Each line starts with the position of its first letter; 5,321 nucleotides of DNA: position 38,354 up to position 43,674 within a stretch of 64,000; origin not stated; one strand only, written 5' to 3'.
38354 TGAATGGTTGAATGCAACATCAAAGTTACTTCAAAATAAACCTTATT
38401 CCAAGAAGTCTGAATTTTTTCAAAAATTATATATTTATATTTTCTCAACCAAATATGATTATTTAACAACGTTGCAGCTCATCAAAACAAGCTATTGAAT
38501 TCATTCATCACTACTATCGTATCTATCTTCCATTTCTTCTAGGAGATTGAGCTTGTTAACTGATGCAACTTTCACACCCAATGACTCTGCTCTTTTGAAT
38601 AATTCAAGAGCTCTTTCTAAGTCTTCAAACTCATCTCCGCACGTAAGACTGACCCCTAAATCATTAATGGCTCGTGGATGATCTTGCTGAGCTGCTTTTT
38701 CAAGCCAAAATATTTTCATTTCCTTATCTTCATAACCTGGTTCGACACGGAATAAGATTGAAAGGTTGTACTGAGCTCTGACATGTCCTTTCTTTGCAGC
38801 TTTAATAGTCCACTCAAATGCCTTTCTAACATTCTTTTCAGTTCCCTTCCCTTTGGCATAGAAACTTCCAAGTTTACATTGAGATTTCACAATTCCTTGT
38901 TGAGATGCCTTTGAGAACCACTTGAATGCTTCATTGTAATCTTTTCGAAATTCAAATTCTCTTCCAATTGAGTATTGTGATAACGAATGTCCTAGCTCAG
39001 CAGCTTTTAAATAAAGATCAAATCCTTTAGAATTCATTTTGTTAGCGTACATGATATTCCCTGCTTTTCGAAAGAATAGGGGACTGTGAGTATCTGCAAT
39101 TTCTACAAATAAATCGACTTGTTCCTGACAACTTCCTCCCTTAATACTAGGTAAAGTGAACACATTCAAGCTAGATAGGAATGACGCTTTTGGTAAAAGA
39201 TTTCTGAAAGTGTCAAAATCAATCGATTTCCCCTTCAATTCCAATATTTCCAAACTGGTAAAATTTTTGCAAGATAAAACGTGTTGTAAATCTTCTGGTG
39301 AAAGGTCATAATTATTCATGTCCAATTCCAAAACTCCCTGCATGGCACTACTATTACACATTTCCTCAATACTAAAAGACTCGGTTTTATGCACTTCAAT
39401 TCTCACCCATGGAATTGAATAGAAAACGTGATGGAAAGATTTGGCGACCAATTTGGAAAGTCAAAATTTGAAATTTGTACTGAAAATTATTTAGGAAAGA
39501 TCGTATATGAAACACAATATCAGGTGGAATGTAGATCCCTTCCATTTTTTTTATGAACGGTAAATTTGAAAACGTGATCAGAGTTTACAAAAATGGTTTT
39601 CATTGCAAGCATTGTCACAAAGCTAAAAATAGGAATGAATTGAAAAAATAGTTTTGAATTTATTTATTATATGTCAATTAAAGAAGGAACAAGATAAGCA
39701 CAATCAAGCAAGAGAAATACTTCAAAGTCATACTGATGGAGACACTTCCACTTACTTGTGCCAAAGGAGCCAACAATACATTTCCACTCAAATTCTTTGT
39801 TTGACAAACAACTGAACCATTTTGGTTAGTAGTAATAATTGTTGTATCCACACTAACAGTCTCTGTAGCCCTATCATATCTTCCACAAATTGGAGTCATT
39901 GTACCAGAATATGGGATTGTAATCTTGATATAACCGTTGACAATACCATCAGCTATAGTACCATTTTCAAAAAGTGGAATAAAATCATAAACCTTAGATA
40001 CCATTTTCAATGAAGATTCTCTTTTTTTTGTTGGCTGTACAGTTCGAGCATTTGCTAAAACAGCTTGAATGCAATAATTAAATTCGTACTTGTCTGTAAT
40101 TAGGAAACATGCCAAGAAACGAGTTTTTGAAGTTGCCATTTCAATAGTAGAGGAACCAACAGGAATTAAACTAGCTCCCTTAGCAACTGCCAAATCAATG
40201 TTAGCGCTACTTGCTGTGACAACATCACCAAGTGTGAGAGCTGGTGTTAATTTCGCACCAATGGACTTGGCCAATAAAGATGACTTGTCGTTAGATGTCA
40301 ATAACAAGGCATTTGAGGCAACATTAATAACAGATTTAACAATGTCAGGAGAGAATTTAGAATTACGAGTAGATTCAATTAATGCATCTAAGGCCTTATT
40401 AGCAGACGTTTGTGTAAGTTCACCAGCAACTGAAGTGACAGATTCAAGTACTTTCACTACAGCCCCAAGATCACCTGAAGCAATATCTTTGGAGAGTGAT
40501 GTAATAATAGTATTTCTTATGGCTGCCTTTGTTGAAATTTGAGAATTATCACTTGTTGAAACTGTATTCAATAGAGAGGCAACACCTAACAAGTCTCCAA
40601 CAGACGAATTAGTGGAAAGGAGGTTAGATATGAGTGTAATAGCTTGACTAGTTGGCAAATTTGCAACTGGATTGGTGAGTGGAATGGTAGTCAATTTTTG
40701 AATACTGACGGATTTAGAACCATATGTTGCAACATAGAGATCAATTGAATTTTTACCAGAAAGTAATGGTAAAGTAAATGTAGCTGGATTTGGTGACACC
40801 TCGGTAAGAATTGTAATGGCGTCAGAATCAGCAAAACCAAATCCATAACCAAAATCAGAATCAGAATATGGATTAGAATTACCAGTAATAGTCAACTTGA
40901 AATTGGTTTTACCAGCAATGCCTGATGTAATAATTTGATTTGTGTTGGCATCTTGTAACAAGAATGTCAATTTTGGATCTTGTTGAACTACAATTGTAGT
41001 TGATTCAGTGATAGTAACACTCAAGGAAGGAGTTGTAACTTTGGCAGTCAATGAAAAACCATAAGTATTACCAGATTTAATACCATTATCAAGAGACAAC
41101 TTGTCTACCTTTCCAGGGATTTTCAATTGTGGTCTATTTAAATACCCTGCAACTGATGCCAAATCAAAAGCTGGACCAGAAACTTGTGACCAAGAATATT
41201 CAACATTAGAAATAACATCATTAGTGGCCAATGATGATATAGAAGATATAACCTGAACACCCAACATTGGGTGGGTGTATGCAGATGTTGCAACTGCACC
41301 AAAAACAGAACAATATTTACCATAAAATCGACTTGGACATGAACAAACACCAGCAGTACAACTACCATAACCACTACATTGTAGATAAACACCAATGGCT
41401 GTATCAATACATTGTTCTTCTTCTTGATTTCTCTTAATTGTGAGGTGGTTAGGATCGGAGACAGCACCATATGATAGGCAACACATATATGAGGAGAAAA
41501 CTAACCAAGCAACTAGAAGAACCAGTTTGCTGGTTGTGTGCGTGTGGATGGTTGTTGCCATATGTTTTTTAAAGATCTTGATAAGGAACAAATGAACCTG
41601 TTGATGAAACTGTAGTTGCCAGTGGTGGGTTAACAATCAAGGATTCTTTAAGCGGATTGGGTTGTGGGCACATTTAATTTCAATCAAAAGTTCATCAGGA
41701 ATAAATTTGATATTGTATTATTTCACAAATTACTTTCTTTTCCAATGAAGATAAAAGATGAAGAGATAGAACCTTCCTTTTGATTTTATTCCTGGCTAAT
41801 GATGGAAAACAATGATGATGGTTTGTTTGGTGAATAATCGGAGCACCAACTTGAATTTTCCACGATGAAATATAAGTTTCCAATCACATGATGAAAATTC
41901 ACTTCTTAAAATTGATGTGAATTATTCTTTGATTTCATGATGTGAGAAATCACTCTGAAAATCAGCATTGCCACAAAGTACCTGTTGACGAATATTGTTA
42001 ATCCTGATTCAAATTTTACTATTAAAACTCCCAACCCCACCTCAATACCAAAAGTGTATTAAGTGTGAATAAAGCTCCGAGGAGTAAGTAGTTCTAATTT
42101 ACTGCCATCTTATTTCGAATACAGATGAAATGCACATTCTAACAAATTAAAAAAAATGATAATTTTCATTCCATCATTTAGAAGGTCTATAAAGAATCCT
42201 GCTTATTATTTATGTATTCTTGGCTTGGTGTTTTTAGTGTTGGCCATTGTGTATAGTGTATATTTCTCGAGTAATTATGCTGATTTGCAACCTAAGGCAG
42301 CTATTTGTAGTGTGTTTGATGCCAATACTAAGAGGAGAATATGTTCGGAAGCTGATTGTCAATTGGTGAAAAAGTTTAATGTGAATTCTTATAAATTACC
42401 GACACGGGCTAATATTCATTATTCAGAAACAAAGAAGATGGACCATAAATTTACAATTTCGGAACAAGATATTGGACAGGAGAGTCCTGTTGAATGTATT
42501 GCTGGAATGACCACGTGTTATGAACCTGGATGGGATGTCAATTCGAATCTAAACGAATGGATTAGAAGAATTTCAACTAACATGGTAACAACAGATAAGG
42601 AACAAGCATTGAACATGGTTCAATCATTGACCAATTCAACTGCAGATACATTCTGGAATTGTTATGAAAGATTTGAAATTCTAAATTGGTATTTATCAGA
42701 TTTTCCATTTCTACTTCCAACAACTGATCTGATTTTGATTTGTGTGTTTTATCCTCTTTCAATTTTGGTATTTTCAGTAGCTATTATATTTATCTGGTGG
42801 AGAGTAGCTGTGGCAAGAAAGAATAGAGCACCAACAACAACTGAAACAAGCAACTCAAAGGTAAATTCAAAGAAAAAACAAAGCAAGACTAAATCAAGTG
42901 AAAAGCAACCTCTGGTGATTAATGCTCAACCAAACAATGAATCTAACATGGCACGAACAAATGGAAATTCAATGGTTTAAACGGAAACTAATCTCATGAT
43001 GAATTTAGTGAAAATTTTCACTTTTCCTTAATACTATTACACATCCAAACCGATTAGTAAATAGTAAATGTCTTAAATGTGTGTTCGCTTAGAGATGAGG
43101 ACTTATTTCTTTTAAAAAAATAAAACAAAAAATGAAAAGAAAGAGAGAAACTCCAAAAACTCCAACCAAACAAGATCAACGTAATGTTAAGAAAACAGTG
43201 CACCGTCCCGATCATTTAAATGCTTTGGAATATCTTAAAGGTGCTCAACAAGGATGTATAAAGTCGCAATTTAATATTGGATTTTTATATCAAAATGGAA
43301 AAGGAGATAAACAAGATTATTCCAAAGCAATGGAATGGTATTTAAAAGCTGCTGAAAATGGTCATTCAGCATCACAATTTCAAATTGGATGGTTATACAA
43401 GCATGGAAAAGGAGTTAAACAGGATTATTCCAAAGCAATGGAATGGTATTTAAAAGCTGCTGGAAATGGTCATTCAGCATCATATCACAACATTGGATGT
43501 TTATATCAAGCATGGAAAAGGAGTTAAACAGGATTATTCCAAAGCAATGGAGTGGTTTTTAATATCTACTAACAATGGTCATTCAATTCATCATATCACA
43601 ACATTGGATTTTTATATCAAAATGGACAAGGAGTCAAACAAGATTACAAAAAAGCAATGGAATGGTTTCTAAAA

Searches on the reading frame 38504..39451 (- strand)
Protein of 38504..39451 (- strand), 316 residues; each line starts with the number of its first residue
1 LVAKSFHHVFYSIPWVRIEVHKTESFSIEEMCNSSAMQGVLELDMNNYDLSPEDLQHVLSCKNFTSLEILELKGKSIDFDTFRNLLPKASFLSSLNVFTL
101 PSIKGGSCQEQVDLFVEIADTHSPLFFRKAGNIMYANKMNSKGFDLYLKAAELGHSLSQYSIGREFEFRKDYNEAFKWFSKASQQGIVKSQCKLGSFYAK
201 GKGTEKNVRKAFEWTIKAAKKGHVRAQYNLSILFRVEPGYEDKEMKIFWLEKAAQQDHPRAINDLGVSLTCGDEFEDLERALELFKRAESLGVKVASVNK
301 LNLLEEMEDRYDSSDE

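Call 9: search_protein_families(library=pfam, proteins=[window:38504-39451:-], max_evalue=0.01)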
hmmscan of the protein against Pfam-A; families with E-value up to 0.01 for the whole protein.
window:38504-39451:- (316 aa): 2 families
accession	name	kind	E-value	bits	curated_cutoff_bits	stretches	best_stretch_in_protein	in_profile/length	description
PF08238.18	Sel1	-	3.1e-24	84.9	30.7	2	189-223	2-36/36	Sel1 repeat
PF23310.1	TPR_27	-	3.5e-08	33.5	27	0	206-241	43-78/110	Plant tetratrico peptide repeats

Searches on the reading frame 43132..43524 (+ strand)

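Call 9: search_protein_families(library=pfam, proteins=[window:43132-43524:+], max_evalue=0.01)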
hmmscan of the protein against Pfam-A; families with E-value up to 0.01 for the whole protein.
window:43132-43524:+ (131 aa): 2 families
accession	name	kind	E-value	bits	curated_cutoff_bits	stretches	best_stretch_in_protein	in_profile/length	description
PF08238.18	Sel1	-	1.2e-21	76.8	30.7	2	44-78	2-36/36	Sel1 repeat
PF13181.12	TPR_8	-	0.0029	18.1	25.7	0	59-75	13-29/34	Tetratricopeptide repeat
